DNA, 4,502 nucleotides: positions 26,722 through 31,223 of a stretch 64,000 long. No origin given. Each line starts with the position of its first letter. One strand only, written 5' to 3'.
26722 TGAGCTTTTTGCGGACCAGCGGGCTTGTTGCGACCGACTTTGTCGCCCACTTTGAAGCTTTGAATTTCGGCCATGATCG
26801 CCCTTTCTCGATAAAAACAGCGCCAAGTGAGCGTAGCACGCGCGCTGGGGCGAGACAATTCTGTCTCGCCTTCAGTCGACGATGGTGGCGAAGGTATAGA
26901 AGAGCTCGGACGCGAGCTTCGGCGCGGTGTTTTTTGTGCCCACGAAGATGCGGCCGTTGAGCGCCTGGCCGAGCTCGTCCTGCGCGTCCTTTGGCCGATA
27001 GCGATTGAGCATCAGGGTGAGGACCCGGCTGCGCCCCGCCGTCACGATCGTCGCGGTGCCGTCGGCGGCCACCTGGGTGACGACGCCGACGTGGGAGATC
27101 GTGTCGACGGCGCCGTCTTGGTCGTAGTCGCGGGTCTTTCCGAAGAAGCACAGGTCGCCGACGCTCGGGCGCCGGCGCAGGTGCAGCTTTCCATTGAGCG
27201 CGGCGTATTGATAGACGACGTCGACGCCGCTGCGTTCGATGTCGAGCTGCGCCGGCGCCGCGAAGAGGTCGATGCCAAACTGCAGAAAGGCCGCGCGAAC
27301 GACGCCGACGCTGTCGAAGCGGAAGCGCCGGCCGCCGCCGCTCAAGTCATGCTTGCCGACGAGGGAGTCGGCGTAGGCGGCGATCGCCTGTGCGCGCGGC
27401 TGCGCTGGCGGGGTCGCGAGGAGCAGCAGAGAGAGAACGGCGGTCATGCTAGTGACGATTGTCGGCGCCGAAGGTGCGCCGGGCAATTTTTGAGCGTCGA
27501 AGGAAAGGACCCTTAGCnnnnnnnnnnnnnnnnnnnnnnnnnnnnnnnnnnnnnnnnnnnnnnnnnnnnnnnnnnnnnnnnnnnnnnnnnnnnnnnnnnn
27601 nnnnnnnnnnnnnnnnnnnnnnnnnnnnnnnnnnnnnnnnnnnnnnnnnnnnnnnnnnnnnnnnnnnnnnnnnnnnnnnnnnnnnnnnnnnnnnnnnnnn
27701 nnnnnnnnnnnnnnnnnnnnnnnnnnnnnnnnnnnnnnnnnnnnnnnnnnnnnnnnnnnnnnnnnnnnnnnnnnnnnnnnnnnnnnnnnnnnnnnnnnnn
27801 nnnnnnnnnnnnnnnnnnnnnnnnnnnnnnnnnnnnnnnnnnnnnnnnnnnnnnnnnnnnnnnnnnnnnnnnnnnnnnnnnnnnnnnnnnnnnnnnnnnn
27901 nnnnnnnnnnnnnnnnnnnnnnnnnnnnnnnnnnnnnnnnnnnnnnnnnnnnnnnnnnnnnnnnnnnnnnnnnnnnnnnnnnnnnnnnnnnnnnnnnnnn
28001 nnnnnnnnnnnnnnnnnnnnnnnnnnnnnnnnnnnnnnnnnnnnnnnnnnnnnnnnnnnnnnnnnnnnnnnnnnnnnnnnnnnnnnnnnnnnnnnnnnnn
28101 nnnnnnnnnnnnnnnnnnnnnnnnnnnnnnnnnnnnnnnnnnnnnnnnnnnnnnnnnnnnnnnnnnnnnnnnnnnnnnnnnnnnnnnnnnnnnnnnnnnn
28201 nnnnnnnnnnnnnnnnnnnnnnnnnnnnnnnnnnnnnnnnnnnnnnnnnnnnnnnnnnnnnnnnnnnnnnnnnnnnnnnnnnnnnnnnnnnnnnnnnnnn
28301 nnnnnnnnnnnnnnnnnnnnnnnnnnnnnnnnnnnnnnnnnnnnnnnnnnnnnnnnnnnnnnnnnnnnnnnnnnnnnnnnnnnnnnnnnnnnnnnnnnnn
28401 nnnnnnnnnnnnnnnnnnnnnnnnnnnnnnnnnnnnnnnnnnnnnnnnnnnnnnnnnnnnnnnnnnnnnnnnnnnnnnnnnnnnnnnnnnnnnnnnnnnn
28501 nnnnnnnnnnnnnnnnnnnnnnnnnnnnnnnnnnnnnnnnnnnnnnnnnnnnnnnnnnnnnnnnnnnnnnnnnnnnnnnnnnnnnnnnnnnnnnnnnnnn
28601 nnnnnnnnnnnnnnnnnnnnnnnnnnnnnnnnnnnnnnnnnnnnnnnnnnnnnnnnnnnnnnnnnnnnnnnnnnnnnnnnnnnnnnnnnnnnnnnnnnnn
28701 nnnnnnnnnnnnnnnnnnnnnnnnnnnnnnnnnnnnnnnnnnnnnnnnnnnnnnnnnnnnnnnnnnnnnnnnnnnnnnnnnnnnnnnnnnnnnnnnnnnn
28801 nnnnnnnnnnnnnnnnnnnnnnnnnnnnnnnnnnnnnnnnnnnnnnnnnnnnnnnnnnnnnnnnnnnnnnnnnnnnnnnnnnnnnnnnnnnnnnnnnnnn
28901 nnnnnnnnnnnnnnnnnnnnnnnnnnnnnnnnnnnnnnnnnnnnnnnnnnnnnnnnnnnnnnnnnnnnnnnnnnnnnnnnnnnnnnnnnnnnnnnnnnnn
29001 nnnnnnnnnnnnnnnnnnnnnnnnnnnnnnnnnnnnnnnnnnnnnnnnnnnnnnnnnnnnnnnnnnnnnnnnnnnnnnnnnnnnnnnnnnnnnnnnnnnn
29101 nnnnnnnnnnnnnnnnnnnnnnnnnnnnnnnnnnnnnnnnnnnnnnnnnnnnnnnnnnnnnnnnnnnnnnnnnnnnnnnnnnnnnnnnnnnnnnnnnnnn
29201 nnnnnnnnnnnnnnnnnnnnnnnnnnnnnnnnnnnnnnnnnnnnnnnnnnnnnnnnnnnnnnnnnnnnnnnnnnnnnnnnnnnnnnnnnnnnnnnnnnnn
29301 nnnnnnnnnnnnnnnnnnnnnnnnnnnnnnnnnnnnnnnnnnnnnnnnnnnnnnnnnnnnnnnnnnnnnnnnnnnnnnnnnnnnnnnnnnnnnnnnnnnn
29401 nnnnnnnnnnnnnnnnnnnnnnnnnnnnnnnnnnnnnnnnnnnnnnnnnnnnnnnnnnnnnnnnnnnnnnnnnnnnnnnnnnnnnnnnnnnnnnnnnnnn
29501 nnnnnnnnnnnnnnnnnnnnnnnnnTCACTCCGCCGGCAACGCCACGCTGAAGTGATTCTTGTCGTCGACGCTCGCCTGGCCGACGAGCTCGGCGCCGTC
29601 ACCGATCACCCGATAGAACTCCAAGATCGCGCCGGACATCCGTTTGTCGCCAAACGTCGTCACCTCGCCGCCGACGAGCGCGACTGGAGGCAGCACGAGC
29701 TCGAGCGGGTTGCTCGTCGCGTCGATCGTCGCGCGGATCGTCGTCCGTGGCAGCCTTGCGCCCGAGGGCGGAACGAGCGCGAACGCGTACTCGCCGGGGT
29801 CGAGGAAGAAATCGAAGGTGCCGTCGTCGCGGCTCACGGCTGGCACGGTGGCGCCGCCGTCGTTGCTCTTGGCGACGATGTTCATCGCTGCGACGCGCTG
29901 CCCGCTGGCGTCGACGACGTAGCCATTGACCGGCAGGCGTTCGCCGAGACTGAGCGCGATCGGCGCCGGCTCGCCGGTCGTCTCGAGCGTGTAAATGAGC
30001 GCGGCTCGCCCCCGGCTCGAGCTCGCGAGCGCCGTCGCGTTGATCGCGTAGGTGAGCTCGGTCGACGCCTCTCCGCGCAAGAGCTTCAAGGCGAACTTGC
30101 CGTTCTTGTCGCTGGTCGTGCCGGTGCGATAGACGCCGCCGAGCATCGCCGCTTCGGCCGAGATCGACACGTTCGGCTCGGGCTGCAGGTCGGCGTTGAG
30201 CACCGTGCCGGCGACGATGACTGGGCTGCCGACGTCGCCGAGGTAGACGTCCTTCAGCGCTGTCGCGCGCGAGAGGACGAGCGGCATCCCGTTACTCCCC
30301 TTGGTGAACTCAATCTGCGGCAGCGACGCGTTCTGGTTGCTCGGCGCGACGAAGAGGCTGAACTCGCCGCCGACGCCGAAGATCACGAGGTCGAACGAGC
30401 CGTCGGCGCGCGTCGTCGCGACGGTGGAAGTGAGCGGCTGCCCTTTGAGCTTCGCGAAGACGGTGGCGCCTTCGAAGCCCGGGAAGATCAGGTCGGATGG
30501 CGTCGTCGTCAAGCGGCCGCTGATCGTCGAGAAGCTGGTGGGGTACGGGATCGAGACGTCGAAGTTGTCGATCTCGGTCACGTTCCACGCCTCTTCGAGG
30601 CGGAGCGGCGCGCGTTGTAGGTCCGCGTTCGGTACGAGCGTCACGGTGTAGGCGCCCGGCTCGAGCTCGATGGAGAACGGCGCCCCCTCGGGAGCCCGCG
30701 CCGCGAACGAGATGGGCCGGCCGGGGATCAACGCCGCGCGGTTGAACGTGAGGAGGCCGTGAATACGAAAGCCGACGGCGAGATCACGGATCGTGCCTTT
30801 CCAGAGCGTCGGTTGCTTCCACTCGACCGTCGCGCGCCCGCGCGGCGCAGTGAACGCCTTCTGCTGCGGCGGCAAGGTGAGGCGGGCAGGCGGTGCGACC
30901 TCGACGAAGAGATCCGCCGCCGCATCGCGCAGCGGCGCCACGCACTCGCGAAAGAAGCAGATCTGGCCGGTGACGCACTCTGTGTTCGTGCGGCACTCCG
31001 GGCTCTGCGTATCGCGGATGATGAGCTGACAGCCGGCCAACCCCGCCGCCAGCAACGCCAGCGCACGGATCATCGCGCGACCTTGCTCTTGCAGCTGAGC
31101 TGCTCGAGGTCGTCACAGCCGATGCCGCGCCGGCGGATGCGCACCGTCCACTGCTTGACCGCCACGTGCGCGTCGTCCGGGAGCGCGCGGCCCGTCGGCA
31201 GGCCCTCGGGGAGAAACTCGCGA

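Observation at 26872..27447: NlpC/P60-like secreted peptidase at the upstream edge of the cluster with a non-canonical residue at the expected catalytic Cys position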

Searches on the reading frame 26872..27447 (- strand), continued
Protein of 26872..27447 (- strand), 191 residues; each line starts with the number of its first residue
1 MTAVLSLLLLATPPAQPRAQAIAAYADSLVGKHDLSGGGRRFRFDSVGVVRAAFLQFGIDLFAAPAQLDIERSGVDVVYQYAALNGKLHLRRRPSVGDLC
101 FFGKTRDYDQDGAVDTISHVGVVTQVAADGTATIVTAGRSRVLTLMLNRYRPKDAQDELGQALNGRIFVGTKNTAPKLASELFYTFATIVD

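Call 49: find_encoding_contigs(protein=P0010, flank=10000, max_places=3)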
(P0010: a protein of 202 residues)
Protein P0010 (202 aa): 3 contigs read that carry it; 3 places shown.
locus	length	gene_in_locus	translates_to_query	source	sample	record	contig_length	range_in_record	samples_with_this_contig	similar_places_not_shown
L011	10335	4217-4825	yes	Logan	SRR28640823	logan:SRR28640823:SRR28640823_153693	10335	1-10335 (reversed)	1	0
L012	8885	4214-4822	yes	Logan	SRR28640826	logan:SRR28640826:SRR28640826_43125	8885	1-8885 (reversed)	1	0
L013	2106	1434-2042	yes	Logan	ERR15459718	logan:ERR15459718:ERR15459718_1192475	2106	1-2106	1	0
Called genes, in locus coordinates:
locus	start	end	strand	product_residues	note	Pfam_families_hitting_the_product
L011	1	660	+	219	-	?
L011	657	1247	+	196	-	-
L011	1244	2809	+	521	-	PF13620:CarboxypepD_reg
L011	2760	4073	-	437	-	PF00069:Pkinase, PF01636:APH (faint), PF07714:PK_Tyr_Ser-Thr, PF03109:ABC1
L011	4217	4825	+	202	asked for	-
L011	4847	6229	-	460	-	PF01565:FAD_binding_4, PF02913:FAD-oxidase_C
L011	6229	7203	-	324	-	-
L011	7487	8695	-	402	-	-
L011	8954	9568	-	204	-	-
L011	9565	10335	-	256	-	?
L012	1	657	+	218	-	?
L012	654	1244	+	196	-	-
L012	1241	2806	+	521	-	PF13620:CarboxypepD_reg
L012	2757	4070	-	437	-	PF00069:Pkinase, PF01636:APH (faint), PF07714:PK_Tyr_Ser-Thr, PF03109:ABC1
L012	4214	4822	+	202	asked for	-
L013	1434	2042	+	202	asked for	-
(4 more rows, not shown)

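Call 50: find_encoding_contigs(protein=P0008, flank=10000, max_places=3)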
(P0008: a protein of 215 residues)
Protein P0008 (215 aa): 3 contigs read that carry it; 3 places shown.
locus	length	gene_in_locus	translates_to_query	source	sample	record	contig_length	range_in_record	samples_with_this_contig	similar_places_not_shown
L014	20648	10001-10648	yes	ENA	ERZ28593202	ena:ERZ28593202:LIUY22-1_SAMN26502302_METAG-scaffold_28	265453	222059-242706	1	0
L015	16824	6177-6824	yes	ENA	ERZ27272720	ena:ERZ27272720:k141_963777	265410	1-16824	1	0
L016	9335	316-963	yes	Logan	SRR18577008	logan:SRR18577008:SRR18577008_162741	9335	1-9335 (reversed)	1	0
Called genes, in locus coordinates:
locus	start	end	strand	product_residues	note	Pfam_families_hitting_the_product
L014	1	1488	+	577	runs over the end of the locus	PF00069:Pkinase, PF01636:APH (faint), PF07714:PK_Tyr_Ser-Thr, PF03109:ABC1 (weak)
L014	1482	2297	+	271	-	-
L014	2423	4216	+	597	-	PF01590:GAF, PF13185:GAF_2, PF13492:GAF_3, PF00158:Sigma54_activat, PF14532:Sigma54_activ_2, PF00004:AAA (weak), PF07728:AAA_5, PF25601:AAA_lid_14, +1 more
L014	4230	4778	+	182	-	-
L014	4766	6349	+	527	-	PF13715:CarbopepD_reg_2 (faint), PF02369:Big_1 (faint), PF13620:CarboxypepD_reg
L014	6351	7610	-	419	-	PF00069:Pkinase, PF07714:PK_Tyr_Ser-Thr, PF03109:ABC1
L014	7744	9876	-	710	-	PF03190:Thioredox_DsbH, PF13899:Thioredoxin_7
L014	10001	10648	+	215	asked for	-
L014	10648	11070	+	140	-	-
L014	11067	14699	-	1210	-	PF00069:Pkinase, PF07714:PK_Tyr_Ser-Thr, PF13191:AAA_16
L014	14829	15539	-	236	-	-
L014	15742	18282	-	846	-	PF02739:5_3_exonuc_N, PF01367:5_3_exonuc, PF22619:DNA_polI_exo1 (weak), PF00476:DNA_pol_A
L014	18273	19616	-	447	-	PF14356:DUF4403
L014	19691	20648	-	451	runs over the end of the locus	PF13365:Trypsin_2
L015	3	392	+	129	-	?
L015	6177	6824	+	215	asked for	-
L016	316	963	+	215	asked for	-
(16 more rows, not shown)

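Call 72: search_protein_families(library=pfam, proteins=[L014:10648-11070:+], max_evalue=0.01)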
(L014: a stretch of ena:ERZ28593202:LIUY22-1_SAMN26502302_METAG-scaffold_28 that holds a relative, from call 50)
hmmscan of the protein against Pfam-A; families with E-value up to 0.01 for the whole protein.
L014:10648-11070:+ (140 aa): 3 families
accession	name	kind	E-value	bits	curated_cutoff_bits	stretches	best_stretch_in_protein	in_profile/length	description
PF00085.26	Thioredoxin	-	0.00019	21.8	23.5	1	35-103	12-76/103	Thioredoxin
PF13899.12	Thioredoxin_7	-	0.0026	18.3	27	1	36-79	11-54/83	Thioredoxin-like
PF13905.12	Thioredoxin_8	-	0.0027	18.4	27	1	45-89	4-49/94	Thioredoxin-like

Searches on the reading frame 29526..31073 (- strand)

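Call 11: search_protein_families(library=pfam, proteins=[window:29526-31073:-], max_evalue=0.01)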
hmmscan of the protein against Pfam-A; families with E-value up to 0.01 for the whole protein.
window:29526-31073:- (515 aa): 4 families
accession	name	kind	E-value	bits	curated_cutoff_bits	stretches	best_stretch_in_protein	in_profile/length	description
PF13620.12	CarboxypepD_reg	-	8.8e-17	61.7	32.3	2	382-447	2-68/82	Carboxypeptidase regulatory-like domain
PF25020.1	TTR_TEN1-4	-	9.9e-06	25.8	27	0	382-427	9-52/86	Teneurin TTR-like domain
PF13715.12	CarbopepD_reg_2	-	0.00011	22.6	32.2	0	288-334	2-44/88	CarboxypepD_reg-like domain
PF02369.22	Big_1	-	0.0028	18.1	34.9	0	280-350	14-82/93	Bacterial Ig-like domain (group 1)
